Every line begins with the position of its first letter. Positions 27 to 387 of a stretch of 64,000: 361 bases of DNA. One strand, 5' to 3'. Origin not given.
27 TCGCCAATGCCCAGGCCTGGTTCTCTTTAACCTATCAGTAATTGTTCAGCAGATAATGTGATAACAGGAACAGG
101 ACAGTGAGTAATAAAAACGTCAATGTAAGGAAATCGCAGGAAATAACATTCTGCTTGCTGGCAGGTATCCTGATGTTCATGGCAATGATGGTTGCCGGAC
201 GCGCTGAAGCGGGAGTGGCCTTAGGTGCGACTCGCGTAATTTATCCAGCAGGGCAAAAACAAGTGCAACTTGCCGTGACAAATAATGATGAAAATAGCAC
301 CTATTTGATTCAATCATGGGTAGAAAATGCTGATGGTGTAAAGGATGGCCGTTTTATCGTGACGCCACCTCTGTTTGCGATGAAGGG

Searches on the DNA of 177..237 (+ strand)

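Call 20: search_dna_similar(query=window:177-237:+, collection=ecoli_genomes, mode=near, max_rows=40)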
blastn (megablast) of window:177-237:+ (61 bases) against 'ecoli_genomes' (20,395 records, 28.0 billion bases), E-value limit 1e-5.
Records with a match: 4737; places in all: 4740; records where one place covers at least 80% of the query: 4737.
Genomes with a match: 4737 of 5426; with a place that covers at least 80% of the query: 4737. Places per genome that has any: lowest 1, median 1, highest 2. On chromosomes: 4738 places; on plasmids: 2.
Best place of each record, by identity: >=99% 3448; 95-99% 1289.
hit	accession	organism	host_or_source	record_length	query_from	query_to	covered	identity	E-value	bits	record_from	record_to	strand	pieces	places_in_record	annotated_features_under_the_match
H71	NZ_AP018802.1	Escherichia coli strain E2863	Bos taurus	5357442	1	61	100%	100.0%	5e-23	113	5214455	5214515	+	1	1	fimC: type 1 fimbria chaperone FimC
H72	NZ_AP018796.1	Escherichia coli strain E2855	Bos taurus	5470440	1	61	100%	100.0%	5e-23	113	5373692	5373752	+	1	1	fimC: type 1 fimbria chaperone FimC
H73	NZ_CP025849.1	Escherichia coli strain 600468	Homo sapiens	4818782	1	61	100%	100.0%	5e-23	113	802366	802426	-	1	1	fimC: type 1 fimbria chaperone FimC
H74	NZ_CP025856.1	Escherichia coli strain 504838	Homo sapiens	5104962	1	61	100%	100.0%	5e-23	113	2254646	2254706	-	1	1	fimC: type 1 fimbria chaperone FimC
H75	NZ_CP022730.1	Escherichia coli strain SA186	Homo sapiens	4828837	1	61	100%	100.0%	5e-23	113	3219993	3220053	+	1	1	fimC: type 1 fimbria chaperone FimC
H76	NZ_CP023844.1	Escherichia coli strain 4/1-1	Homo sapiens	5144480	1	61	100%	100.0%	5e-23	113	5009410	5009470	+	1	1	fimC: type 1 fimbria chaperone FimC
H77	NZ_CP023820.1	Escherichia coli strain 7/2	Homo sapiens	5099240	1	61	100%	100.0%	5e-23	113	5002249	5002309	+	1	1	fimC: type 1 fimbria chaperone FimC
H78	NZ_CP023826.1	Escherichia coli strain 4/4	Homo sapiens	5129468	1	61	100%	100.0%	5e-23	113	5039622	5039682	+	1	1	fimC: type 1 fimbria chaperone FimC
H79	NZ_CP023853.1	Escherichia coli strain 2/0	Homo sapiens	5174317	1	61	100%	100.0%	5e-23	113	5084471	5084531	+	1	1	fimC: type 1 fimbria chaperone FimC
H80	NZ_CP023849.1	Escherichia coli strain 4/0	Homo sapiens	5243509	1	61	100%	100.0%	5e-23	113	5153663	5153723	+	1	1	fimC: type 1 fimbria chaperone FimC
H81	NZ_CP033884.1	Escherichia coli strain 50579417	Homo sapiens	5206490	1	61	100%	100.0%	5e-23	113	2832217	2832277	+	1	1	fimC: type 1 fimbria chaperone FimC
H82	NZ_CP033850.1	Escherichia coli strain FDAARGOS_497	Homo sapiens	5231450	1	61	100%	100.0%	5e-23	113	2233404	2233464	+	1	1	fimC: type 1 fimbria chaperone FimC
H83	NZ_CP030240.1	Escherichia coli strain ER1709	-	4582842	1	61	100%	100.0%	5e-23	113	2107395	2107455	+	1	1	fimC: type 1 fimbria chaperone FimC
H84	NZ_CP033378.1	Escherichia coli strain L73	goose anus swab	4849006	1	61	100%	100.0%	5e-23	113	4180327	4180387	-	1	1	fimC: type 1 fimbria chaperone FimC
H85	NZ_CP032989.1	Escherichia coli strain W2-5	Jin River water W2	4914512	1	61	100%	100.0%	5e-23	113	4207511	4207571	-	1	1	fimC: type 1 fimbria chaperone FimC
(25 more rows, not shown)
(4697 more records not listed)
